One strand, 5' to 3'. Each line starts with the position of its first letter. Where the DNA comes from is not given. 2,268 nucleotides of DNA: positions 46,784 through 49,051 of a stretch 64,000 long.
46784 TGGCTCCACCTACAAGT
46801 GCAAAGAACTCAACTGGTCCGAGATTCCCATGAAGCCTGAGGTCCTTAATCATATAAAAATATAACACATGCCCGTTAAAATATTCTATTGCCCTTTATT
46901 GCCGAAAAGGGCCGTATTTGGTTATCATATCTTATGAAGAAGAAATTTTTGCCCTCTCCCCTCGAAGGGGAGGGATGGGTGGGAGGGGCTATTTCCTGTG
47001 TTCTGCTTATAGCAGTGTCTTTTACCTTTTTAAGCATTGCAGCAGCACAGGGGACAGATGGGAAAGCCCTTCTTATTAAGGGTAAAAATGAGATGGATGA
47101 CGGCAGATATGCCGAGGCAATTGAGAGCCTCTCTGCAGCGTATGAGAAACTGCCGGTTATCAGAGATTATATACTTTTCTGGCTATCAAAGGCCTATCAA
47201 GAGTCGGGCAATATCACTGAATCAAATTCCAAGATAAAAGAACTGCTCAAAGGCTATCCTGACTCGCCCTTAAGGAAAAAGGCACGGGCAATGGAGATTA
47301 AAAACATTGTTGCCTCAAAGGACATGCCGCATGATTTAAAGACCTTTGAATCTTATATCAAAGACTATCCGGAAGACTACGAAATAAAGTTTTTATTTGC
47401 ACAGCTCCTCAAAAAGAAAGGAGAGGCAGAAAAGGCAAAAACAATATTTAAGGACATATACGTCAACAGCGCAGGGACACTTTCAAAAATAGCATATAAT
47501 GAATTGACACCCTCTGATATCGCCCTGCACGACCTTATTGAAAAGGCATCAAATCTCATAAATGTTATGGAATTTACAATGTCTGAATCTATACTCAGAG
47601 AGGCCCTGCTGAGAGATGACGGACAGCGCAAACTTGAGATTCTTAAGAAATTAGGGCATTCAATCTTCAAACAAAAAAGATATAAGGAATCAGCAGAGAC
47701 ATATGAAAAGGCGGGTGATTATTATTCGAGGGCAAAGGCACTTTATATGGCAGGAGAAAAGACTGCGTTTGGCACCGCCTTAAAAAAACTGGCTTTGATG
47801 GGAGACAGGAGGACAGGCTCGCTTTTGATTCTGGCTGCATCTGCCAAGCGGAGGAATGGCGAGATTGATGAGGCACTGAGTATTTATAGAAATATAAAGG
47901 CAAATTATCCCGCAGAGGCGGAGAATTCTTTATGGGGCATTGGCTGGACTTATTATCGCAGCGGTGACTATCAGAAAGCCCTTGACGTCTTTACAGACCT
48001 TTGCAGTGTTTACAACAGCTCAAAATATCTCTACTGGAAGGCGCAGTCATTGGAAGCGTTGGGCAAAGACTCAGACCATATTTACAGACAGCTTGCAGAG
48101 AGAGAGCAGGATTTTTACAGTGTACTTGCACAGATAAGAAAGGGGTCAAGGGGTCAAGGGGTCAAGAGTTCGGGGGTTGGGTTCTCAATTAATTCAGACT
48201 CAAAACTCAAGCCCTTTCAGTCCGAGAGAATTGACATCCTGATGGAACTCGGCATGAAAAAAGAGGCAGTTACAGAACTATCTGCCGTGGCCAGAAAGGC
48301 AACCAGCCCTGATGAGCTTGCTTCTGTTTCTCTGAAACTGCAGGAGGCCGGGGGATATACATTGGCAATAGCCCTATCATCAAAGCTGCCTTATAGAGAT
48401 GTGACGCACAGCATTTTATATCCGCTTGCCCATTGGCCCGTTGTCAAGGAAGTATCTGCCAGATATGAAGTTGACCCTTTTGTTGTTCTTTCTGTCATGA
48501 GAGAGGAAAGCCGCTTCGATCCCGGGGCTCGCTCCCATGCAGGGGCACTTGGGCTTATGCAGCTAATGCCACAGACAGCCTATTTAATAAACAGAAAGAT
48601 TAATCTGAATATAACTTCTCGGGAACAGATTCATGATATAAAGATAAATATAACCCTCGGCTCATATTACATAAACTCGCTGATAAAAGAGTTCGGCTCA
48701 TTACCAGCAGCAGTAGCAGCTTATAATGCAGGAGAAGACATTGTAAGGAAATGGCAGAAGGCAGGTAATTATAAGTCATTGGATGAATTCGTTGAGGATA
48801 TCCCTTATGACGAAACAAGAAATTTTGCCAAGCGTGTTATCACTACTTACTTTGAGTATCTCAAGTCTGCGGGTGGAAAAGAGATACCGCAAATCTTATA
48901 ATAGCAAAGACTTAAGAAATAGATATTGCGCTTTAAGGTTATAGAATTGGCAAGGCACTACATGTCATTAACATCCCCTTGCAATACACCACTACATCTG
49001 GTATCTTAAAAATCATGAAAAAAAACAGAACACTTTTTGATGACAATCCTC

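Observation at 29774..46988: Nested C-run/G-run hairpin element inserted in frame in three genes (metG, cbiO tail, slt) and once in intergenic DNA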

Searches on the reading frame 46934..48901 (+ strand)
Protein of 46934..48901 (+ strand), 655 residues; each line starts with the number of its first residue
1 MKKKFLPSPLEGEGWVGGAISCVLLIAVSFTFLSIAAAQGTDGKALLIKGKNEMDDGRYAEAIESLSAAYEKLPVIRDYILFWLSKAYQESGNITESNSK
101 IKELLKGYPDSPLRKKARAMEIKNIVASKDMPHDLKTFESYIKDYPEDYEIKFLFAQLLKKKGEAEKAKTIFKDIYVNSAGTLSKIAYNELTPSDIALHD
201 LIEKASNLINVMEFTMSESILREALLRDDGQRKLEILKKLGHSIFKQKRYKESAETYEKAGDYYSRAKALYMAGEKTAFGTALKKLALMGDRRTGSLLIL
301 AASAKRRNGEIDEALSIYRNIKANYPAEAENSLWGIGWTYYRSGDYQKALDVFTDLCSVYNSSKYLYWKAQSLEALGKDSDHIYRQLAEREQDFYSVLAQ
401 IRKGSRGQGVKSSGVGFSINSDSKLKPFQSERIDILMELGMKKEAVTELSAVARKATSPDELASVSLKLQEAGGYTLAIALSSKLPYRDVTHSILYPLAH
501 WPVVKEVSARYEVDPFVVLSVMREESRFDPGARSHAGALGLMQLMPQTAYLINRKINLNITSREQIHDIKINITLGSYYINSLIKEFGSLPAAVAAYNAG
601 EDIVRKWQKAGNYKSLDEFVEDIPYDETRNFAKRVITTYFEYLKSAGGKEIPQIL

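Call 35: search_protein_families(library=pfam, proteins=[window:46934-48901:+], max_evalue=0.001)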
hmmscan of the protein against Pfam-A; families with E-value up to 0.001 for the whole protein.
window:46934-48901:+ (655 aa): 12 families
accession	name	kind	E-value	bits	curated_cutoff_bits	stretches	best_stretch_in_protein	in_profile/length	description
PF01464.25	SLT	-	2.2e-28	98.6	21.3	1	504-612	3-109/117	Transglycosylase SLT domain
PF13174.12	TPR_6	-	6.1e-14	52.1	26.3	0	332-360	2-30/33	Tetratricopeptide repeat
PF14559.12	TPR_19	-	3.8e-13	50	25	0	54-119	2-66/68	Tetratricopeptide repeat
PF13428.12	TPR_14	-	8.4e-13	48.1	23.5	0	297-330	3-36/44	Tetratricopeptide repeat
PF07719.23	TPR_2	-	5e-12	45.4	27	0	333-355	4-26/34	Tetratricopeptide repeat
PF13432.12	TPR_16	-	5.6e-12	46.3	32.7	0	301-355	3-56/65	Tetratricopeptide repeat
PF13424.12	TPR_12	-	2.8e-10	40.7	30.1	1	297-361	5-76/77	Tetratricopeptide repeat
PF12895.13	ANAPC3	-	3.6e-06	27.6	27.2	1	308-378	2-71/82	Anaphase-promoting complex, cyclosome, subunit 3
PF13181.12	TPR_8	-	0.0001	22.6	25.7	0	333-357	4-28/34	Tetratricopeptide repeat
PF13525.12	YfiO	-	0.00024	21.4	25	0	90-153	17-80/203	Outer membrane lipoprotein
PF24762.1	TPR_IF140-IFT172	-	0.00025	20.3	26.8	0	212-276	377-445/486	IF140/IFT172 TPR domain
PF00515.34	TPR_1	-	0.0008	19.6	27.8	0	336-353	7-24/34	Tetratricopeptide repeat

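Call 46: find_homologous_proteins(query=window:46934-48898:+, max_evalue=1e-30)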
Query window:46934-48898:+ (655 aa): 101 proteins with E <= 1e-30 among 8000 candidates.
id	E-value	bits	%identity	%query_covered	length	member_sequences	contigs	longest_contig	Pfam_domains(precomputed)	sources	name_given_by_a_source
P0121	0.0e+0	1404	100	98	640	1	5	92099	PF14559.13,PF12895.14,PF13424.13,PF13432.13,PF13428.13,PF07719.24,PF13174.13,PF01464.26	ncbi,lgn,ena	-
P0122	0.0e+0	1070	74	100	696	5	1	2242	PF14559.13,PF23774.2,PF00515.35,PF12895.14,PF13424.13,PF13432.13,PF13428.13,PF07719.24,PF13174.13,PF01464.26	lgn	-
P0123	5.0e-295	998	72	95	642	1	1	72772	PF14559.13,PF23774.2,PF00515.35,PF12895.14,PF13424.13,PF24762.2,PF13432.13,PF13428.13,PF07719.24,PF13174.13,PF01464.26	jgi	-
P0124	5.1e-288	975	70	96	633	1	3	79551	PF14559.13,PF00515.35,PF12895.14,PF13424.13,PF13432.13,PF13428.13,PF07719.24,PF13174.13,PF01464.26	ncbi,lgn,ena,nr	ncbi:MAG: soluble lytic murein transglycosylase [Nitrospirae bacterium]|nr:MAG: soluble lytic murein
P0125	3.2e-286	969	70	96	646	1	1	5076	PF14559.13,PF00515.35,PF12895.14,PF13424.13,PF13432.13,PF13428.13,PF07719.24,PF13174.13,PF01464.26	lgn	-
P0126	3.6e-285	965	69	96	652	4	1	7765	PF14559.13,PF00515.35,PF12895.14,PF13424.13,PF13432.13,PF13428.13,PF07719.24,PF13174.13,PF01464.26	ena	-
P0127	7.4e-285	964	70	96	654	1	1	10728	PF14559.13,PF00515.35,PF12895.14,PF13424.13,PF13432.13,PF13428.13,PF07719.24,PF13174.13,PF01464.26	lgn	-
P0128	6.6e-284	961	70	96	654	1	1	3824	PF14559.13,PF00515.35,PF12895.14,PF13424.13,PF13432.13,PF13428.13,PF13181.13,PF07719.24,PF13174.13,PF01464.26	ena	-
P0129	7.2e-284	961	70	96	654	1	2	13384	PF14559.13,PF00515.35,PF12895.14,PF13424.13,PF13432.13,PF13428.13,PF07719.24,PF13174.13,PF01464.26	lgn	-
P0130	1.2e-283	960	70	96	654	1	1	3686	PF14559.13,PF00515.35,PF12895.14,PF13424.13,PF13432.13,PF13428.13,PF13181.13,PF07719.24,PF13174.13,PF01464.26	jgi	-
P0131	3.3e-283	959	69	96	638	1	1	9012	PF14559.13,PF00515.35,PF12895.14,PF13424.13,PF13432.13,PF13428.13,PF07719.24,PF13174.13,PF01464.26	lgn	-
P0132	2.2e-279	946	67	97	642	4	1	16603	PF14559.13,PF13525.13,PF00515.35,PF12895.14,PF13424.13,PF13432.13,PF13428.13,PF07719.24,PF13174.13,PF01464.26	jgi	-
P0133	1.2e-274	931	68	95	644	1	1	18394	PF14559.13,PF13424.13,PF24762.2,PF13432.13,PF13428.13,PF07719.24,PF13174.13,PF01464.26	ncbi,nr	ncbi:MAG: transglycosylase SLT domain-containing protein [Nitrospirae bacterium]|nr:transglycosylase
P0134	3.5e-273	926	66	97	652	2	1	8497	PF14559.13,PF12895.14,PF13424.13,PF24762.2,PF13432.13,PF13428.13,PF07719.24,PF13174.13,PF01464.26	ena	-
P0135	7.5e-272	921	66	96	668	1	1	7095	PF14559.13,PF00515.35,PF12895.14,PF13424.13,PF24762.2,PF13432.13,PF13428.13,PF07719.24,PF13174.13,PF01464.26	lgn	-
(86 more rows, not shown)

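Call 50: find_encoding_contigs(protein=P0121, flank=10000, max_places=2)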
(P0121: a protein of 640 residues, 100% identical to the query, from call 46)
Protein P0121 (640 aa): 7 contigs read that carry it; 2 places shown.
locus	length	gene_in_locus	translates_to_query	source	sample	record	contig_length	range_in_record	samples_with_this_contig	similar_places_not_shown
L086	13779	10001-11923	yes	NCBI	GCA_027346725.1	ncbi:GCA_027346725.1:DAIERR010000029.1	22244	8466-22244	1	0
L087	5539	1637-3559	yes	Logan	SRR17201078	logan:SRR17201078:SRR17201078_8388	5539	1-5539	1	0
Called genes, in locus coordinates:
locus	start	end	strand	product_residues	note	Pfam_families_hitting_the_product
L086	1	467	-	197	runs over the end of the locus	PF00633:HHH (weak), PF21176:RecR_HhH, PF02132:RecR_ZnF, PF01751:Toprim, PF13662:Toprim_4, PF21175:RecR_C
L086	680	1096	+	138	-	PF01402:RHH_1, PF08753:NikR_C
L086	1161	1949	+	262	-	PF13557:Phenol_MetA_deg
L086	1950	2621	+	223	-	PF01891:CbiM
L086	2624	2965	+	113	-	PF13190:PDGLE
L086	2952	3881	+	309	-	PF02361:CbiQ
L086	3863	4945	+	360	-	PF00005:ABC_tran, PF13175:AAA_15 (faint), PF13304:AAA_21, PF26551:DUF8180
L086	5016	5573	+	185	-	PF13588:HSDR_N_2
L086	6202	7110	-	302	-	PF00291:PALP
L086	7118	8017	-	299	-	PF13428:TPR_14 (faint), PF00515:TPR_1 (faint), PF13174:TPR_6 (faint), PF14559:TPR_19, PF13432:TPR_16, PF13414:TPR_11 (weak), PF07719:TPR_2 (weak), PF13414:TPR_11, +4 more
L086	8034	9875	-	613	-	PF27907:CHP04442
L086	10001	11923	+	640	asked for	PF07719:TPR_2 (faint), PF12895:ANAPC3 (faint), PF13174:TPR_6 (faint), PF13428:TPR_14 (faint), PF13432:TPR_16 (faint), PF14559:TPR_19 (faint), PF13424:TPR_12 (weak), PF01464:SLT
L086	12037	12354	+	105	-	-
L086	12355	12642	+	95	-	PF05164:ZapA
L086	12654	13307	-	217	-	PF00072:Response_reg, PF00196:GerE, PF04545:Sigma70_r4 (weak), PF08281:Sigma70_r4_2 (weak)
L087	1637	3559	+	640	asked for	PF07719:TPR_2 (faint), PF12895:ANAPC3 (faint), PF13174:TPR_6 (faint), PF13428:TPR_14 (faint), PF13432:TPR_16 (faint), PF14559:TPR_19 (faint), PF13424:TPR_12 (weak), PF01464:SLT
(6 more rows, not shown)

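Call 103: find_encoding_contigs(protein=P0122, flank=300, max_places=1)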
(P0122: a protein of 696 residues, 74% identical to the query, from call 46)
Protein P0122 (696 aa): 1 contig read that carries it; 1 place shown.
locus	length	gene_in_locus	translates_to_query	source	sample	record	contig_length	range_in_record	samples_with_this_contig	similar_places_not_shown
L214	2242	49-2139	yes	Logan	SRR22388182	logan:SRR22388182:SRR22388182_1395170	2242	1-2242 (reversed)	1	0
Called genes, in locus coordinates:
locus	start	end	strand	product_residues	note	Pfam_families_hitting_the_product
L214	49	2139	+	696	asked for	PF00515:TPR_1 (faint), PF07719:TPR_2 (faint), PF12895:ANAPC3 (faint), PF13174:TPR_6 (faint), PF13424:TPR_12 (faint), PF13428:TPR_14 (faint), PF23774:TPR_GEMI5 (weak), PF01464:SLT, +2 more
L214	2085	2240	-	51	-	?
